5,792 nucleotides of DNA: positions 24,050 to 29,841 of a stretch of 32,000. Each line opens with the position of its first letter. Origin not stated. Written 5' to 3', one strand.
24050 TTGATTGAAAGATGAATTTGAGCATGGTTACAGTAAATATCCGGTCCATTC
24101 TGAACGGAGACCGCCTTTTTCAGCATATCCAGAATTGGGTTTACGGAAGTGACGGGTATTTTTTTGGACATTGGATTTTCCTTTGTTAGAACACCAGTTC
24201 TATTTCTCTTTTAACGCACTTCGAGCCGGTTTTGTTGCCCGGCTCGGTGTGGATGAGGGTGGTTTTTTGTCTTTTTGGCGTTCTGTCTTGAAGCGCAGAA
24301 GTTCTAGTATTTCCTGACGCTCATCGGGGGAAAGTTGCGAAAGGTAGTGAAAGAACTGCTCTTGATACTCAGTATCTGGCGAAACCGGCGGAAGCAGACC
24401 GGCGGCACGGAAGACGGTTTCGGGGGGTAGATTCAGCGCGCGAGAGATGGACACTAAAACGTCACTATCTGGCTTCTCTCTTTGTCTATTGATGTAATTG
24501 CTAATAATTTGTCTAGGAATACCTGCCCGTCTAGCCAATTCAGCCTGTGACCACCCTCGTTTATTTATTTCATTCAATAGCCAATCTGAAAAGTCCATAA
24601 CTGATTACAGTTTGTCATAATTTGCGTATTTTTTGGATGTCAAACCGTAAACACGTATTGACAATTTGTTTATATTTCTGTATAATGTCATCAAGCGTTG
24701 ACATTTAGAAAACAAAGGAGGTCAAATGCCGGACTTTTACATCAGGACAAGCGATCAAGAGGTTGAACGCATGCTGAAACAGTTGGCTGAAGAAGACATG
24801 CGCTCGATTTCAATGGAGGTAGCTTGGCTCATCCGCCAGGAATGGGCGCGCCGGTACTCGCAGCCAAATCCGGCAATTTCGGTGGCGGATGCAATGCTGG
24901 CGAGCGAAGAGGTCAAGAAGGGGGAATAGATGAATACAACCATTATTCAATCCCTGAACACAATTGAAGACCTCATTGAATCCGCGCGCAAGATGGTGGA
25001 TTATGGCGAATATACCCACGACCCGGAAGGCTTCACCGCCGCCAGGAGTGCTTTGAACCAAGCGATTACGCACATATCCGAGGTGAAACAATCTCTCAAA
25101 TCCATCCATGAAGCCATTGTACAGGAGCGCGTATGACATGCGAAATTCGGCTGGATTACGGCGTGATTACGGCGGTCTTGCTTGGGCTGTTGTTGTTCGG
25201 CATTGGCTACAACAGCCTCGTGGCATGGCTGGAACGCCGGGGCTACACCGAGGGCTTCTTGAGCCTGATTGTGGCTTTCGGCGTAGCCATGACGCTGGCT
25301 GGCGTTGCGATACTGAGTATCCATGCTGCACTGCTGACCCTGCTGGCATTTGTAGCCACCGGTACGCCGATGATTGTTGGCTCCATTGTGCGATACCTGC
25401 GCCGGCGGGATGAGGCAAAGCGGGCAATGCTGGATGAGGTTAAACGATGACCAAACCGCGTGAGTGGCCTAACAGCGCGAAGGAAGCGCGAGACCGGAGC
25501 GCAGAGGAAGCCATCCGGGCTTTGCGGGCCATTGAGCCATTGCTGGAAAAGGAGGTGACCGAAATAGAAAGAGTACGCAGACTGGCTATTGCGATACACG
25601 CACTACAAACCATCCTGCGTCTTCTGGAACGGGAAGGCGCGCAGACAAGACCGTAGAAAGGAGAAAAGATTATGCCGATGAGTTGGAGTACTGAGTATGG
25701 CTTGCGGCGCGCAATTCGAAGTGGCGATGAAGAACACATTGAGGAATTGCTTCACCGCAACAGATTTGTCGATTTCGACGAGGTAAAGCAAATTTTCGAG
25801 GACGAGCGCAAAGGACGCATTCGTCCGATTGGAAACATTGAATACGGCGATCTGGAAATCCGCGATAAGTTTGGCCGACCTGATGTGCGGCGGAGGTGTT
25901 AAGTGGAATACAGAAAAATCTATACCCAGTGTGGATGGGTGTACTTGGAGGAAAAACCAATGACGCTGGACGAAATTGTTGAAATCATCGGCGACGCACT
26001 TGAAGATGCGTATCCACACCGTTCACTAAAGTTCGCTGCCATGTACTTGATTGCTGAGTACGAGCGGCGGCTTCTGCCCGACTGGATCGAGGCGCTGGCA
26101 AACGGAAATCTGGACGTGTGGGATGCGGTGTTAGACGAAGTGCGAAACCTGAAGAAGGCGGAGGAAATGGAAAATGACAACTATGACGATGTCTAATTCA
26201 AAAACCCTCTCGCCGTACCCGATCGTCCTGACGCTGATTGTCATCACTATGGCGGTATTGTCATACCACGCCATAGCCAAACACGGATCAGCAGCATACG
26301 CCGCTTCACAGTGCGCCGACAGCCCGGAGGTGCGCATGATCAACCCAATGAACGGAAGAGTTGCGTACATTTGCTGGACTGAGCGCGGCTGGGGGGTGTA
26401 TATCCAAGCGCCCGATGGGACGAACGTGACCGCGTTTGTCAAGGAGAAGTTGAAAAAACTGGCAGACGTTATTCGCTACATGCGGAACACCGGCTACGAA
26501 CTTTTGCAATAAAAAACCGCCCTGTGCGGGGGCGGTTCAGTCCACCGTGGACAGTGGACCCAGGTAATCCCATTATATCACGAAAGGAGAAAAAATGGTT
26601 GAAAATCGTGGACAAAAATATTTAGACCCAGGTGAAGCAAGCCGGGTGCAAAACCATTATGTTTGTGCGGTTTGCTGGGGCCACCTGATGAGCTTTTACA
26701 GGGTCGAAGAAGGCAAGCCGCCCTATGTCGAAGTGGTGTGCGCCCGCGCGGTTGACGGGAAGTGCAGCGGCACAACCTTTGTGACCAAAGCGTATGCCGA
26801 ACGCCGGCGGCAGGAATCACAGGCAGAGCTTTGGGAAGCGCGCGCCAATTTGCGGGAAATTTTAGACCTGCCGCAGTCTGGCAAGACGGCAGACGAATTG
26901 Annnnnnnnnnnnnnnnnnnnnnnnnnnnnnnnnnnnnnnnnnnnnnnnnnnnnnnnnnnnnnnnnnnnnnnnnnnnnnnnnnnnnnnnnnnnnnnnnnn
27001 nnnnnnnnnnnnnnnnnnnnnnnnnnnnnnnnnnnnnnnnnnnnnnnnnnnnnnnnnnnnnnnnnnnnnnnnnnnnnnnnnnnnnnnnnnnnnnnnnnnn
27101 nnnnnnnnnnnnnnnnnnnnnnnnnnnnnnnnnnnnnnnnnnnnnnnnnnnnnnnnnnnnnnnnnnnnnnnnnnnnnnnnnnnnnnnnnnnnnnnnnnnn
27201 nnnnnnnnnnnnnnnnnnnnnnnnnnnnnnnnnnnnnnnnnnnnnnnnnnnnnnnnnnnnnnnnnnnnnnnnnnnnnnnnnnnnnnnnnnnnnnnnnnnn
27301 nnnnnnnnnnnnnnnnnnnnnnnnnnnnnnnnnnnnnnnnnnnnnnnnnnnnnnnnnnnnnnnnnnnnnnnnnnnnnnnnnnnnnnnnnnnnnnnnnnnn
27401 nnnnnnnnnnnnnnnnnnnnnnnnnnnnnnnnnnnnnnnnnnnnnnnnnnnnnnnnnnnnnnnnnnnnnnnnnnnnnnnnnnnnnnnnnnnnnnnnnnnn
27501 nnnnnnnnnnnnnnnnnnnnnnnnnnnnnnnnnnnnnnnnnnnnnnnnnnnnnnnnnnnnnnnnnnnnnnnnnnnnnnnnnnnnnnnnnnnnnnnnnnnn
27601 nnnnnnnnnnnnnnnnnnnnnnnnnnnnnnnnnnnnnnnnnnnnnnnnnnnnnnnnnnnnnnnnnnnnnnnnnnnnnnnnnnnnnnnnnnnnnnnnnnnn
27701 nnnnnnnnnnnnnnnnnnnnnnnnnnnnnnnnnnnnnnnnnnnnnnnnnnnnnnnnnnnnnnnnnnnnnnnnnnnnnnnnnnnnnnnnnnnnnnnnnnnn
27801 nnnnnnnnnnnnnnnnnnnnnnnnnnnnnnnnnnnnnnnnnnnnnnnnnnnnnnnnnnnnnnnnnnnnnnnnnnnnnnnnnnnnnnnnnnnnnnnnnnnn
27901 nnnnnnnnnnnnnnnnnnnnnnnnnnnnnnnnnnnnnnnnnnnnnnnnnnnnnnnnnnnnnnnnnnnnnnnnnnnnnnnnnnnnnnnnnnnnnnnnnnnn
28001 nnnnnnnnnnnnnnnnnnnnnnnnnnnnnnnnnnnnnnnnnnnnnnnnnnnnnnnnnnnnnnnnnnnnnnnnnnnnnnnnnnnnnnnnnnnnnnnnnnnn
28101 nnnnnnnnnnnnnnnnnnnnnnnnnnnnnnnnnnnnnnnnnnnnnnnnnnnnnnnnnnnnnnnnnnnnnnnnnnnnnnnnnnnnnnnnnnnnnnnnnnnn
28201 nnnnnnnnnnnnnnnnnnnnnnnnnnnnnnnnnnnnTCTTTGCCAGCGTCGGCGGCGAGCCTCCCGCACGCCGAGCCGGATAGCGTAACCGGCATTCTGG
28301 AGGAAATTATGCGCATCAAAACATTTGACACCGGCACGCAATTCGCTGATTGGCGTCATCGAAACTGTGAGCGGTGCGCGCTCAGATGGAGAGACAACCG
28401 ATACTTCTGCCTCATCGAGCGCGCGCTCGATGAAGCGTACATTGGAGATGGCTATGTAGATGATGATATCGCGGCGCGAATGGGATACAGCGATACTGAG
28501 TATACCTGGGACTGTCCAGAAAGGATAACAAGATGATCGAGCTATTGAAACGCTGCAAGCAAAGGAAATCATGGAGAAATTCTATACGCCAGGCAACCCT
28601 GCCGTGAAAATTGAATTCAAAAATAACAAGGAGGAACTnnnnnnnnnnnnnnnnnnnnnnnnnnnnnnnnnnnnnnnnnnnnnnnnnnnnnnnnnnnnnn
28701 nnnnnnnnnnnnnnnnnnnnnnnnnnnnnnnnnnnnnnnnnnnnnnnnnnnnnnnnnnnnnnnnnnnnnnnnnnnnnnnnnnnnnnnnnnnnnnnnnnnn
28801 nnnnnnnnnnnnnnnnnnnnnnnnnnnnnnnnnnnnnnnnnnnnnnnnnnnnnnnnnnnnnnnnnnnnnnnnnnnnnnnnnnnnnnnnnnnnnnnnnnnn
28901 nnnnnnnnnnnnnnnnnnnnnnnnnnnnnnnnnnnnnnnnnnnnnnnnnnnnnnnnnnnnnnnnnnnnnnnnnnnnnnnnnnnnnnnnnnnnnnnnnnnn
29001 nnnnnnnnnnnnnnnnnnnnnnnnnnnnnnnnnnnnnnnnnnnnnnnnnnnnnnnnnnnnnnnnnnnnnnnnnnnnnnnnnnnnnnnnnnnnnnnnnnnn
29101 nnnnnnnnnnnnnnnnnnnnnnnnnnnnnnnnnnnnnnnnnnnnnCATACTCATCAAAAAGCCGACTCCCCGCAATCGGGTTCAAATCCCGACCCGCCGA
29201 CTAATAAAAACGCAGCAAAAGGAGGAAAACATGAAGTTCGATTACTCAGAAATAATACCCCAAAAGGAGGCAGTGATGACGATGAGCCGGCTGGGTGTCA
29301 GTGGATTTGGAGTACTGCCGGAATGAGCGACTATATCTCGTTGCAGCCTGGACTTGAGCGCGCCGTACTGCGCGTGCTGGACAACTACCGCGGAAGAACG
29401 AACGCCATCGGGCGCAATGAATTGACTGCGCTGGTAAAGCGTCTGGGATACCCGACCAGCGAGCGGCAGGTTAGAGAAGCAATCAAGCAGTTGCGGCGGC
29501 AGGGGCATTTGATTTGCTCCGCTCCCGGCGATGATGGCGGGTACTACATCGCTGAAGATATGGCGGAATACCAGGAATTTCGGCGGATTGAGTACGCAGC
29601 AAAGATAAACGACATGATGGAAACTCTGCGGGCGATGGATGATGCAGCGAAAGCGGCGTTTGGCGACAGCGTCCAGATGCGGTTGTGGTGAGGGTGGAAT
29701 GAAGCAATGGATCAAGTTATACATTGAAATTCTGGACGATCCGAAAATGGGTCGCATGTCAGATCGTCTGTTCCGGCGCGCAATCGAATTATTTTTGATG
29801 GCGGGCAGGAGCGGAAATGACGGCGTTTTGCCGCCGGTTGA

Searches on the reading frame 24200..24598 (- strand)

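Call 94: search_protein_families(library=phrogs, proteins=[window:24200-24598:-], max_evalue=0.001)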
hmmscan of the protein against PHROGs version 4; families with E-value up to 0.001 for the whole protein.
window:24200-24598:- (132 aa): 16 families
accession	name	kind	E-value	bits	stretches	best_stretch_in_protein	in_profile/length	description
phrog_8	-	transcription regulation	3e-12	47.6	1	7-59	80-132/346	transcriptional regulator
phrog_3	-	transcription regulation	1.4e-09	39.2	1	2-72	88-155/430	transcriptional repressor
phrog_4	-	transcription regulation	1.6e-09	38.3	1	1-72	135-201/400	transcriptional repressor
phrog_1373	-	transcription regulation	9.5e-07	29.9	1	5-63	66-123/166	transcriptional regulator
phrog_2439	-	transcription regulation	1.3e-06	28.5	1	7-63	12-67/367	transcriptional regulator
phrog_2328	-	transcription regulation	1.5e-06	29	1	11-75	24-85/128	transcriptional repressor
phrog_3949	-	transcription regulation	2e-06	28.9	1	2-93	12-101/161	transcriptional repressor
phrog_769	-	transcription regulation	5.4e-06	27.3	1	6-63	15-68/89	transcriptional repressor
phrog_7241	-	transcription regulation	6.1e-06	27.3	1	12-61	71-119/122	transcriptional regulator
phrog_4583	-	transcription regulation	6.5e-06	27.1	1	10-60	18-67/81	transcriptional repressor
phrog_5301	-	transcription regulation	2.3e-05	25.6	1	2-76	6-82/132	transcriptional repressor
phrog_12831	-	transcription regulation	3.1e-05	24.9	1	11-125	14-135/151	transcriptional repressor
phrog_2136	-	unknown function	4.3e-05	24.2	1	13-54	42-82/89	-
phrog_2339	-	DNA, RNA and nucleotide metabolism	5.5e-05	24.1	1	7-55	30-78/98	HTH DNA binding protein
phrog_3037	-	transcription regulation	0.00036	21.4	0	15-102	28-124/189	transcriptional repressor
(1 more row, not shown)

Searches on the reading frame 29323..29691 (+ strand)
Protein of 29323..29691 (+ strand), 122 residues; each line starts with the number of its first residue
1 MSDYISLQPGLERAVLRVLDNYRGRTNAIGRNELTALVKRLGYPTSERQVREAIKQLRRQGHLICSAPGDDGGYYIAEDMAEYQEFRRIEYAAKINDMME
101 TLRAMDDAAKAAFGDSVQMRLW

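Call 94: search_protein_families(library=phrogs, proteins=[window:29323-29691:+], max_evalue=0.001)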
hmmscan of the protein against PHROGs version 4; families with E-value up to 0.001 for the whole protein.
window:29323-29691:+ (122 aa): 1 family
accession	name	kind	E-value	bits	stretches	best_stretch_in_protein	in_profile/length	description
phrog_2113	-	unknown function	5.4e-12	46.6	1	16-108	15-102/113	-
